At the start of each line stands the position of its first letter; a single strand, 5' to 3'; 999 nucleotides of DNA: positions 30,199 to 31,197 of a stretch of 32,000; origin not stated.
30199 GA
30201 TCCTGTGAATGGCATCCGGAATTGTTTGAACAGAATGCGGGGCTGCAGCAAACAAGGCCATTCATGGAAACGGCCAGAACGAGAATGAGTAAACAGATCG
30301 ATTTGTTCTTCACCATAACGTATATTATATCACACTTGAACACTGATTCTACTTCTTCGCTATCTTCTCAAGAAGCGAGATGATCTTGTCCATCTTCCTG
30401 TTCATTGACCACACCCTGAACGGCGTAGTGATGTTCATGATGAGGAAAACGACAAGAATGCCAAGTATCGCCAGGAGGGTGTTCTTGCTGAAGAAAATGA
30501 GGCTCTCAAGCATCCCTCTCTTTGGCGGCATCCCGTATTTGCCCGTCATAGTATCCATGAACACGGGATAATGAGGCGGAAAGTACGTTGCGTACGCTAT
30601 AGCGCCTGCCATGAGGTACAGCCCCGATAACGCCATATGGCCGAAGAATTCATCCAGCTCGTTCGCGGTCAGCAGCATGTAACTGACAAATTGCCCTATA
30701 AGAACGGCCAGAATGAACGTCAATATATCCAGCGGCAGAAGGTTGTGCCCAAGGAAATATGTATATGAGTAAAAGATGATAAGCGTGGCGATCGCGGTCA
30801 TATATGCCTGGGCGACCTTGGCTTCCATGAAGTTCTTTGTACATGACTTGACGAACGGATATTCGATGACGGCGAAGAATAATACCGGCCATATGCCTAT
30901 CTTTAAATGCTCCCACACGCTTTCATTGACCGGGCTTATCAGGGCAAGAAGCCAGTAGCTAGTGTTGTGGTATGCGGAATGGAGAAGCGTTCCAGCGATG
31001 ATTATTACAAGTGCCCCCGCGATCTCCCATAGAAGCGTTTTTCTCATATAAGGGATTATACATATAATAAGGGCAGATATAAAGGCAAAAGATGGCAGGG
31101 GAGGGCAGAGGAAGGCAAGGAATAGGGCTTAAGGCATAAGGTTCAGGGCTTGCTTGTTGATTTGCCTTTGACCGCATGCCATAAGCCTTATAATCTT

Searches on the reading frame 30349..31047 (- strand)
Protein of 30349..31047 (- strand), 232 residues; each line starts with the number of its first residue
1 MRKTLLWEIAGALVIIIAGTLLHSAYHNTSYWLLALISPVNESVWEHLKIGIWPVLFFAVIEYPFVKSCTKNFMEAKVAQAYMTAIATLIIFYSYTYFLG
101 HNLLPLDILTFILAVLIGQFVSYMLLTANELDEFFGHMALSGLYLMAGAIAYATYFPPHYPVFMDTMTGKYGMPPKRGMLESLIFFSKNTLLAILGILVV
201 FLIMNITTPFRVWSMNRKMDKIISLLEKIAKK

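Call 38: search_protein_families(library=pfam, proteins=[window:30349-31047:-], max_evalue=0.001)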
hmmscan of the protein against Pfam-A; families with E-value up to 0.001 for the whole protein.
window:30349-31047:- (232 aa): 1 family
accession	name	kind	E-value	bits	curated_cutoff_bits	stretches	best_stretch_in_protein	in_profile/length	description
PF20122.4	DUF6512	-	9.4e-24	84.8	26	1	6-173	11-181/181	Family of unknown function (DUF6512)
